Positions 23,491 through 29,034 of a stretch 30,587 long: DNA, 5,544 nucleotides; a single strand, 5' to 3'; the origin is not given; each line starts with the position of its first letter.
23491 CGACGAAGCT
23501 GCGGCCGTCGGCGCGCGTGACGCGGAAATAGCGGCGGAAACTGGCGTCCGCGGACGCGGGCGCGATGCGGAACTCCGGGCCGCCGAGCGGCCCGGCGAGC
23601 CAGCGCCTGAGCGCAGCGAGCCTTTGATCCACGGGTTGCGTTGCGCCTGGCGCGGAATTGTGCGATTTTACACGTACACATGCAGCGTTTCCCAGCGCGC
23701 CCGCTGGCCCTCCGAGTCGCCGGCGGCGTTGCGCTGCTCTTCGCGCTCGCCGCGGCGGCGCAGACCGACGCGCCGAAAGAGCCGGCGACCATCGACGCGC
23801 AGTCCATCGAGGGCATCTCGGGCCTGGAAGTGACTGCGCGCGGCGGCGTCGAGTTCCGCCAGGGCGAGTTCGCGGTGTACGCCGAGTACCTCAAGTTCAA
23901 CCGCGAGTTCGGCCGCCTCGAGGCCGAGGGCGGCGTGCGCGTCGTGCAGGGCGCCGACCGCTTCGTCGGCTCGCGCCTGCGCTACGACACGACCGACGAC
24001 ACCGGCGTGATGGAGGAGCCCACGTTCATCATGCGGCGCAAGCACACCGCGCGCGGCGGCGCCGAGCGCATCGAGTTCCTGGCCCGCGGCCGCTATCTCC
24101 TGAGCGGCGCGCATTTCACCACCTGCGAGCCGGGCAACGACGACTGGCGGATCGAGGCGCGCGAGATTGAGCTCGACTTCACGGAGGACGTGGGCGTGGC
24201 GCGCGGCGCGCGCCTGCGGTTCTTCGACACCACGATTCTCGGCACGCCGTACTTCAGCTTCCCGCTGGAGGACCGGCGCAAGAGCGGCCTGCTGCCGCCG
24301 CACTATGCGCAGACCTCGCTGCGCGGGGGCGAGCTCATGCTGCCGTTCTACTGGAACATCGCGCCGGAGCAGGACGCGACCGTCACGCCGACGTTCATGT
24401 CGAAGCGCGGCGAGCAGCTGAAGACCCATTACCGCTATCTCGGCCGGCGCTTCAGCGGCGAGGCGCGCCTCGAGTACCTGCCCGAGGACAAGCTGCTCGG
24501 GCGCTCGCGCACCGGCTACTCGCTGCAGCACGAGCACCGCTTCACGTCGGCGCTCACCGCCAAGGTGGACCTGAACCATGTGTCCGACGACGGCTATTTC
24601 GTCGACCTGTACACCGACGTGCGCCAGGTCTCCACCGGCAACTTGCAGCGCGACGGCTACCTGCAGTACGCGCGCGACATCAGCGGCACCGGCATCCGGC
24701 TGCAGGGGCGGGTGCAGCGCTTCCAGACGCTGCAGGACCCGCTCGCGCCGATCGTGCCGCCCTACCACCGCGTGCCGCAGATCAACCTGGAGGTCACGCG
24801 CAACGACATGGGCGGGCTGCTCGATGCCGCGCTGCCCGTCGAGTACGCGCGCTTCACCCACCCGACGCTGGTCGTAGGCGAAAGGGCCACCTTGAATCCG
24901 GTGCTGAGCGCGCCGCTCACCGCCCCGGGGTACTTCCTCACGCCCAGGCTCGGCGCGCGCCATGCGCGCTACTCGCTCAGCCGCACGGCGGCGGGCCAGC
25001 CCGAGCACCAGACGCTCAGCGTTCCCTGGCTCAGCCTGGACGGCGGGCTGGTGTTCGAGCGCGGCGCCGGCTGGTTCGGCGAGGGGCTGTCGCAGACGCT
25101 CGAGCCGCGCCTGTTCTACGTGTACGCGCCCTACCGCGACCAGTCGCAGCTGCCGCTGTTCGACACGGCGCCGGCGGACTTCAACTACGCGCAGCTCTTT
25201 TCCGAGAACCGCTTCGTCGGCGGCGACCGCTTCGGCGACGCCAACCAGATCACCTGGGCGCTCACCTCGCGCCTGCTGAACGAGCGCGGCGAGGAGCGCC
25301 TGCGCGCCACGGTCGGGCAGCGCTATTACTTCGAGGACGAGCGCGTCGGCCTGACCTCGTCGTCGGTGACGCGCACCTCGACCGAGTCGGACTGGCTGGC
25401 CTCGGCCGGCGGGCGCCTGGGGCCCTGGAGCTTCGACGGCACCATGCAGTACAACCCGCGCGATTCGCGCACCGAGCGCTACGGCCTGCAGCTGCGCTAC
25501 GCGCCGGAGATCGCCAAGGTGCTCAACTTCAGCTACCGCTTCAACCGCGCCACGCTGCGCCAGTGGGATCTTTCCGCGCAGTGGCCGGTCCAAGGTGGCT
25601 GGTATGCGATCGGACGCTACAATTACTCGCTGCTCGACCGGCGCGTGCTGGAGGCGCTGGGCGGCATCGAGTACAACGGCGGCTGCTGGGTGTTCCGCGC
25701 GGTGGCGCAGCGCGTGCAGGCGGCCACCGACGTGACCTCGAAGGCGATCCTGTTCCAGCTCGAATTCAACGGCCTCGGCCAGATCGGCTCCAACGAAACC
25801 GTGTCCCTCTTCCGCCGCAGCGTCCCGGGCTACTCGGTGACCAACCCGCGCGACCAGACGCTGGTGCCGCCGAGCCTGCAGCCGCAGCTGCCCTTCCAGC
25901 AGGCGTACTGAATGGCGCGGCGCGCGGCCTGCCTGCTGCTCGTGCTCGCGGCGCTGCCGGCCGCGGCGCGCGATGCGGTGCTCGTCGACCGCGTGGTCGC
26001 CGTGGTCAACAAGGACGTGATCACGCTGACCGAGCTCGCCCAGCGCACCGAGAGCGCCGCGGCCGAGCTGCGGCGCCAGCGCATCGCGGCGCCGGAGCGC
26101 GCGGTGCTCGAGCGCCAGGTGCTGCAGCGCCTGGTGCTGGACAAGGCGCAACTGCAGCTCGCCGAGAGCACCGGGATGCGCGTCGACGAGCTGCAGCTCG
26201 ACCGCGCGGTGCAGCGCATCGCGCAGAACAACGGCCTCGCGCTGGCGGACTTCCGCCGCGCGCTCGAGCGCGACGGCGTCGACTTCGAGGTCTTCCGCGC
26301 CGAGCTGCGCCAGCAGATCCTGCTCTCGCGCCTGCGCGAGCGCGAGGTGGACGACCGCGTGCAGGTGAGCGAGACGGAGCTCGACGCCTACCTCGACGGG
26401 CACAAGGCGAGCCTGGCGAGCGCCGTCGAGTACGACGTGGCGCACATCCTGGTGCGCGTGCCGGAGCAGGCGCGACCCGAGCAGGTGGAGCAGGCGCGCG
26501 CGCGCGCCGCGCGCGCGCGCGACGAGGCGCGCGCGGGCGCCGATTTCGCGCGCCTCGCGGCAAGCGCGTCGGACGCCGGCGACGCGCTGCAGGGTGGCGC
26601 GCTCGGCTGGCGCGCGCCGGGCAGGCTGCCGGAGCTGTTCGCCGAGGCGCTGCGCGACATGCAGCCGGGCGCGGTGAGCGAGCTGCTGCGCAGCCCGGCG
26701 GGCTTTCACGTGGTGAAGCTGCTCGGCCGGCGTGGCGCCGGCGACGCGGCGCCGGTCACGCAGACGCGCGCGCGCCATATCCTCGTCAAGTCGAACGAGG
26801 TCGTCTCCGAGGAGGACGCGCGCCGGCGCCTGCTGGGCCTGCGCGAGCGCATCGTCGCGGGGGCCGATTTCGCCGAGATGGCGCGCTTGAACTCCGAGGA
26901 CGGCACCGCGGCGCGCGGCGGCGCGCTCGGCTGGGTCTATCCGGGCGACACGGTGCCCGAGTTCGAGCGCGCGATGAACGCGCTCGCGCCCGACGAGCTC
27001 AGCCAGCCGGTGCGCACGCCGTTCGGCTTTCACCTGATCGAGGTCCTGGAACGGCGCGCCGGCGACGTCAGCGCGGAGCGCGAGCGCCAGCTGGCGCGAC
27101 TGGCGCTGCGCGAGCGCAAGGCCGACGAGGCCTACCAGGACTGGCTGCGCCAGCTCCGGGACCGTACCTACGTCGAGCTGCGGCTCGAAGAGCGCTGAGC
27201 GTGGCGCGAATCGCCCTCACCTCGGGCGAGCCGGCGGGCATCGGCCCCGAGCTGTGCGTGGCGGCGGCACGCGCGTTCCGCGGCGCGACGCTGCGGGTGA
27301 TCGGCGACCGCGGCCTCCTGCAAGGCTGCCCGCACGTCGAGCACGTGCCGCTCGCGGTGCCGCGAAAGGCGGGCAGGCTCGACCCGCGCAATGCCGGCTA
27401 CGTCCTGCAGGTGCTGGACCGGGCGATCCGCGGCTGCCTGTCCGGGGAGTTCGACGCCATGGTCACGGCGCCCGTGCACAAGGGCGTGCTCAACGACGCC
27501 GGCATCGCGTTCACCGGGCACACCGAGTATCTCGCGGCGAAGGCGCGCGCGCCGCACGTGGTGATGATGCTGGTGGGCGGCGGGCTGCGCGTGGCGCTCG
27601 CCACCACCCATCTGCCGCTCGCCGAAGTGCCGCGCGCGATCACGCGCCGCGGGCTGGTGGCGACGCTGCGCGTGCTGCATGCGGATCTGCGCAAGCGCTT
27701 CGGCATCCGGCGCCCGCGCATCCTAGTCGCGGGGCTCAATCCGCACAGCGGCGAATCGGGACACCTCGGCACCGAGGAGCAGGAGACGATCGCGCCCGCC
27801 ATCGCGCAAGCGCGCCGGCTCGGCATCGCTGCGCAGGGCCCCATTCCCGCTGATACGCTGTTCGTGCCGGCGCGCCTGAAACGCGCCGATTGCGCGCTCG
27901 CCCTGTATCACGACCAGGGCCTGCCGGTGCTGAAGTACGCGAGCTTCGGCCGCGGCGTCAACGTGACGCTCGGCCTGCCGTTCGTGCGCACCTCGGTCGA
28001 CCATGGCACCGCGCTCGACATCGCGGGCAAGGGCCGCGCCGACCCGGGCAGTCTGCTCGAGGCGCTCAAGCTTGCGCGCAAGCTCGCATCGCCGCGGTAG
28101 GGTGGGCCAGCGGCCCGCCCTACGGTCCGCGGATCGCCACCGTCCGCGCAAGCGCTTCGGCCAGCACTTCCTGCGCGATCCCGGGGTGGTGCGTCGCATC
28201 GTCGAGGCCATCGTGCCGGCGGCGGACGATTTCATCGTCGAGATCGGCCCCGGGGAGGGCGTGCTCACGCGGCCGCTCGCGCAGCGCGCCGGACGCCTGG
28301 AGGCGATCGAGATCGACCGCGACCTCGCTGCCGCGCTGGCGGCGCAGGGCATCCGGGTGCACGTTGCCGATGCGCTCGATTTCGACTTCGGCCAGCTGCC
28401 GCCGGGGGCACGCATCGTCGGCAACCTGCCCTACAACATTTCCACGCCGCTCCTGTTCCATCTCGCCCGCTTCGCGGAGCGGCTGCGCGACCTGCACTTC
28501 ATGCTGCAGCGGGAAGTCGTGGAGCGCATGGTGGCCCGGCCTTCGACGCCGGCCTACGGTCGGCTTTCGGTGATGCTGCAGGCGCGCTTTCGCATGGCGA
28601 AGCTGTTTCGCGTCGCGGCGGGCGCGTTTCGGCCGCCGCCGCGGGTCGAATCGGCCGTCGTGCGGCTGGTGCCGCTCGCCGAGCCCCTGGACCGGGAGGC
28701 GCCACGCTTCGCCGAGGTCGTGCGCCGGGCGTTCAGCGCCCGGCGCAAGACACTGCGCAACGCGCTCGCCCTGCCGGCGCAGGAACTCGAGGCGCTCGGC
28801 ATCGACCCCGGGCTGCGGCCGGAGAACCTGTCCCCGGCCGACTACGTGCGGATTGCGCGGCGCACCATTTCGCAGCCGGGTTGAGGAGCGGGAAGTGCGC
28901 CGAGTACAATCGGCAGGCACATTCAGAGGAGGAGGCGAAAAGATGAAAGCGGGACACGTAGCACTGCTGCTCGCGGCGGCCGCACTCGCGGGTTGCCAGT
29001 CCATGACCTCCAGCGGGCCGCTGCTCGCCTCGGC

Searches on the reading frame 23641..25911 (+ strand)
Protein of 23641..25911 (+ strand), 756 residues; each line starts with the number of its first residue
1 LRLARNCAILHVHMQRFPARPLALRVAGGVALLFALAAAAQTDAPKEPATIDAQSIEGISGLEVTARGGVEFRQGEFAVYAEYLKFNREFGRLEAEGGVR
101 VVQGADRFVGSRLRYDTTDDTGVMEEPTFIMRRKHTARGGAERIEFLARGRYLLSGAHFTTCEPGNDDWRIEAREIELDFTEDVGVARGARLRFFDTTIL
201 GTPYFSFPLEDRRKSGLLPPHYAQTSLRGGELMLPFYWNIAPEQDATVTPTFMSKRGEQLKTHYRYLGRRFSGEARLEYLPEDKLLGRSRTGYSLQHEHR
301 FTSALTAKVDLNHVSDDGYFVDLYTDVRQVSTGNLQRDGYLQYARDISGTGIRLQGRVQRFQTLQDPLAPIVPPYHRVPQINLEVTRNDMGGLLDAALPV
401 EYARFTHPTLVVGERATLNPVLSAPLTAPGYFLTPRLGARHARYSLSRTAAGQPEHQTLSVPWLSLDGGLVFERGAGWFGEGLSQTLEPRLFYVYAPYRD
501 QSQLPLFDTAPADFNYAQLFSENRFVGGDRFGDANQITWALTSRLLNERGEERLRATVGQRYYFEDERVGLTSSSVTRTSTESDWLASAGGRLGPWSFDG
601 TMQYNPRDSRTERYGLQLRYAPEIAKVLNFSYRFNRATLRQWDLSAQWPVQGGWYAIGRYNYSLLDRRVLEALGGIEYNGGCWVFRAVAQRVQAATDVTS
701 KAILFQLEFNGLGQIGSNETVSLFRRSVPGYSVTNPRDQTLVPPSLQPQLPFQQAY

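Call 46: search_protein_families(library=pfam, max_evalue=0.001, proteins=[window:23641-25911:+])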
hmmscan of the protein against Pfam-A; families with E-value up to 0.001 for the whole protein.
window:23641-25911:+ (756 aa): 2 families
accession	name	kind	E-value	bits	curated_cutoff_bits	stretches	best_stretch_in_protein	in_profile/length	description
PF04453.20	LptD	-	1.2e-96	324.8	22.4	1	289-654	2-384/384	LPS transport system D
PF19838.5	LptD_2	-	7.5e-09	35.2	22.5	1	190-367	6-190/464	LptD protein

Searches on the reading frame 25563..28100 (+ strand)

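Call 46: search_protein_families(library=pfam, max_evalue=0.001, proteins=[window:25563-28100:+])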
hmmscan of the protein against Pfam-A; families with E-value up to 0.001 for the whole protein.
window:25563-28100:+ (845 aa): 1 family
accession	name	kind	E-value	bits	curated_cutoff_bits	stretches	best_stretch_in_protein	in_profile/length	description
PF04166.17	PdxA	-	3.4e-106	355.3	27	1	595-838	45-286/286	Pyridoxal phosphate biosynthetic protein PdxA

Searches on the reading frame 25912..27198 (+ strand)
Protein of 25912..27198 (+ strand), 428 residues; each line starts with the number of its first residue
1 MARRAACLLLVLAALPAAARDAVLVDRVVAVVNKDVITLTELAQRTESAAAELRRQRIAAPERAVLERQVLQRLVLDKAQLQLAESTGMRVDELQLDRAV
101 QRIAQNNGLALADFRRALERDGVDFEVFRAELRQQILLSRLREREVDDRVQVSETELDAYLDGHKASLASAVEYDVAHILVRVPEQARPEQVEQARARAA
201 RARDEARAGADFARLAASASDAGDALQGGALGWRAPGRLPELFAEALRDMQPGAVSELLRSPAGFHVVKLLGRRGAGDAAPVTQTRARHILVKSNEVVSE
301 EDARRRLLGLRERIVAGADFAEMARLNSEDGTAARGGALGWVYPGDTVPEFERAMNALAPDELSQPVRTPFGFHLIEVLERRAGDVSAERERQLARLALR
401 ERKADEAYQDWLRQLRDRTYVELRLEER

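Call 46: search_protein_families(library=pfam, max_evalue=0.001, proteins=[window:25912-27198:+])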
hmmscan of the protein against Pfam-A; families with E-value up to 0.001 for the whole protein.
window:25912-27198:+ (428 aa): 6 families
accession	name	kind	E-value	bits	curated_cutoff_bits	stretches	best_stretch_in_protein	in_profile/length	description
PF00639.27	Rotamase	-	2.9e-45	153.6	21.7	2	289-378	1-95/97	PPIC-type PPIASE domain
PF13616.12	Rotamase_3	-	2.6e-40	138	22.5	2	284-381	15-115/116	PPIC-type PPIASE domain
PF09312.16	SurA_N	-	1.6e-36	125.5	30.8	1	25-142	1-118/118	SurA N-terminal domain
PF13145.12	Rotamase_2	-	6.5e-18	66.1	27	2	152-277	1-112/121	PPIC-type PPIASE domain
PF13624.11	SurA_N_3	-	3.1e-13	50.3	27.2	1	27-141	39-161/162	SurA-like N-terminal domain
PF13623.11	SurA_N_2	-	9.1e-07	29.3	28.5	1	27-105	41-124/145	SurA-like N-terminal domain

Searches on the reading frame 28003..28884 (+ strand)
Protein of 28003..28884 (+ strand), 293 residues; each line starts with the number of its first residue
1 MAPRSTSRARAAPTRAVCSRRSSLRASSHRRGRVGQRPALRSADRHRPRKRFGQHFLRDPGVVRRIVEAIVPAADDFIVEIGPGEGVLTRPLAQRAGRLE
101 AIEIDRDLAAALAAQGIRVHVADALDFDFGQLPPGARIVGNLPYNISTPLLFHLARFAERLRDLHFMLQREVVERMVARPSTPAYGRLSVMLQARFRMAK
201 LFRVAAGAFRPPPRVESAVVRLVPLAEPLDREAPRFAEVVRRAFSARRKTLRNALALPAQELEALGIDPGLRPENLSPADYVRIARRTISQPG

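Call 46: search_protein_families(library=pfam, max_evalue=0.001, proteins=[window:28003-28884:+])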
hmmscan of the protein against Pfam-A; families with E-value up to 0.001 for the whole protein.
window:28003-28884:+ (293 aa): 1 family
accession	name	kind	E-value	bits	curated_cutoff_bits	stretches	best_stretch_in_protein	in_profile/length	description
PF00398.26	RrnaAD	-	4.9e-55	186.9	24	1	46-286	2-259/263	Ribosomal RNA adenine dimethylase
